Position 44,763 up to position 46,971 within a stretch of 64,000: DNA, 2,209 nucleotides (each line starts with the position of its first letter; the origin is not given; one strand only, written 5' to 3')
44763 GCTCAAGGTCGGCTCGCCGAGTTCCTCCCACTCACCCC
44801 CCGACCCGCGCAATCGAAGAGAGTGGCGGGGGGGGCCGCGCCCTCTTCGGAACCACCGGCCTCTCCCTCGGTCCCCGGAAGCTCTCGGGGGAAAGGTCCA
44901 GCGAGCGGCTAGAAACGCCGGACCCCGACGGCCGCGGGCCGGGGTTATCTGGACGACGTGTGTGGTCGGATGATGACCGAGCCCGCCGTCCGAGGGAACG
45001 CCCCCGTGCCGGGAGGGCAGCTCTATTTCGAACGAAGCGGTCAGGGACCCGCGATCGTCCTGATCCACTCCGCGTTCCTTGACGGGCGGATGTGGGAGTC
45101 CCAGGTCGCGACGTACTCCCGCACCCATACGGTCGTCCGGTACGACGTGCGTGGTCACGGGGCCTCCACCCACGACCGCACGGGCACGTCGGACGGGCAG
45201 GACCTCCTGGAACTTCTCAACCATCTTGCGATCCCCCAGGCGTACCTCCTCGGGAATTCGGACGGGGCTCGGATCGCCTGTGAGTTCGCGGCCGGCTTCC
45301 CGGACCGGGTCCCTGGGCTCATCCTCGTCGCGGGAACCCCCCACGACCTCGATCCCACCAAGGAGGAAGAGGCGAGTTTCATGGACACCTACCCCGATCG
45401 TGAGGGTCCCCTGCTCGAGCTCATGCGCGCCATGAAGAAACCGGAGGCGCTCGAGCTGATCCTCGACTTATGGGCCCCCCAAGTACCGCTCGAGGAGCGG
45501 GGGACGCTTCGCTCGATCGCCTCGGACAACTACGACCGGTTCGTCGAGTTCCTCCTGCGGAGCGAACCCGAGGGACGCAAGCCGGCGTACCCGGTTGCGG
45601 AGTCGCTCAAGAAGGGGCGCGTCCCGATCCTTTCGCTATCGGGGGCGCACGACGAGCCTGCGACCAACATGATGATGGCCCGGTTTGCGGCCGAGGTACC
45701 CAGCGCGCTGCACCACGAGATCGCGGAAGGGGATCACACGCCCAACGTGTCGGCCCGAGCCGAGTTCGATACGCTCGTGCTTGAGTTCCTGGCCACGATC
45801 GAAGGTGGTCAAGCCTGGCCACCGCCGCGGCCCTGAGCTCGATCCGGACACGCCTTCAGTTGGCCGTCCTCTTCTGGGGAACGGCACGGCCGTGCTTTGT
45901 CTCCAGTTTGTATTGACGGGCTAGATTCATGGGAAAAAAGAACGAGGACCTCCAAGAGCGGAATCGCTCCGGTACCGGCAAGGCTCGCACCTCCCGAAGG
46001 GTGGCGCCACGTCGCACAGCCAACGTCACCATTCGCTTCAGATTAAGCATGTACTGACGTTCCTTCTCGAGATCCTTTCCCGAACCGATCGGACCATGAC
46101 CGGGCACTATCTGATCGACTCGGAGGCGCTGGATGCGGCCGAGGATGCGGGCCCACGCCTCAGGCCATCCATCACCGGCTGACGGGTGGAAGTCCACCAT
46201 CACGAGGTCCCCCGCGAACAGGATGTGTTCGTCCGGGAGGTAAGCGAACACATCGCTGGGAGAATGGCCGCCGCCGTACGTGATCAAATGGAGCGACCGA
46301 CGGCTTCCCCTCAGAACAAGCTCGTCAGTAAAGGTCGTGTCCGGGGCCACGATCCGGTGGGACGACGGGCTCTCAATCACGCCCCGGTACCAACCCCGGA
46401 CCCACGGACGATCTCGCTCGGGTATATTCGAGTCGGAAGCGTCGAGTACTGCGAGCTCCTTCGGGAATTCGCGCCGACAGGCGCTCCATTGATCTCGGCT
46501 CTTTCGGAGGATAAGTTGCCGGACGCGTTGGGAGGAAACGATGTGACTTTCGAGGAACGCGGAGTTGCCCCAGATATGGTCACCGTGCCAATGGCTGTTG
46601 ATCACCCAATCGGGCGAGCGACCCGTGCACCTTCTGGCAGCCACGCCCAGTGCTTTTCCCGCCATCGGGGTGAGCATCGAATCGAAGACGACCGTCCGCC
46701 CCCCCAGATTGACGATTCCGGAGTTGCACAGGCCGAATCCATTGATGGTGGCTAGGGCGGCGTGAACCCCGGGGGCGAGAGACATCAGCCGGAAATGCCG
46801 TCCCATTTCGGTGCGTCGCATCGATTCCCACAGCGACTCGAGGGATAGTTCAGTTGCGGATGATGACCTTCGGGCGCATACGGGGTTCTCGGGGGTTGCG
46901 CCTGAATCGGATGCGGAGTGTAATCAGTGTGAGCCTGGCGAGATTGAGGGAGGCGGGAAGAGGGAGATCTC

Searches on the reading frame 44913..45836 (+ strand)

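Call 46: search_protein_families(library=pfam, proteins=[window:44913-45836:+], max_evalue=0.001)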
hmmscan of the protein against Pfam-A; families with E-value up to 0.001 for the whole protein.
window:44913-45836:+ (307 aa): 4 families
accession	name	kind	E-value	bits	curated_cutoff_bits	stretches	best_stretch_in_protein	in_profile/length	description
PF00561.26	Abhydrolase_1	-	7.8e-19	68.7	25.8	1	46-277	1-240/245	alpha/beta hydrolase fold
PF12697.13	Abhydrolase_6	-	1.8e-17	65.2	26.3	1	48-285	1-214/217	Alpha/beta hydrolase family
PF12146.15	Hydrolase_4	-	2.7e-07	30.6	27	1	73-140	33-108/239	Serine aminopeptidase, S33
PF03096.20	Ndr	-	5.7e-06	25.7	23.3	1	95-143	86-134/283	Ndr family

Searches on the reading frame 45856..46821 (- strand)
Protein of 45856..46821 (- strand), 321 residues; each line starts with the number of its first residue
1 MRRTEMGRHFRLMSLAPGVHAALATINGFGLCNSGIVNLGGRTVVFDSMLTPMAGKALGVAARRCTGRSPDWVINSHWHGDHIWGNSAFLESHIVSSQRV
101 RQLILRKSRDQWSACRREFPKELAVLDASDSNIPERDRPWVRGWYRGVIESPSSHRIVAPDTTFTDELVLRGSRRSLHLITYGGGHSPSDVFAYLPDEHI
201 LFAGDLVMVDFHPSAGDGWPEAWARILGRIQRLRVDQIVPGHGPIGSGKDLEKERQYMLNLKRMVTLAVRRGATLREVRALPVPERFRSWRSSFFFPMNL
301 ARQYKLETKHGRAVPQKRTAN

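Call 46: search_protein_families(library=pfam, proteins=[window:45856-46821:-], max_evalue=0.001)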
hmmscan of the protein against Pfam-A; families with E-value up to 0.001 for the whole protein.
window:45856-46821:- (321 aa): 1 family
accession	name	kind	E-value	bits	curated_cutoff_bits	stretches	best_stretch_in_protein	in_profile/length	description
PF00753.33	Lactamase_B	-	2.8e-21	76.8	22.7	1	28-242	2-196/196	Metallo-beta-lactamase superfamily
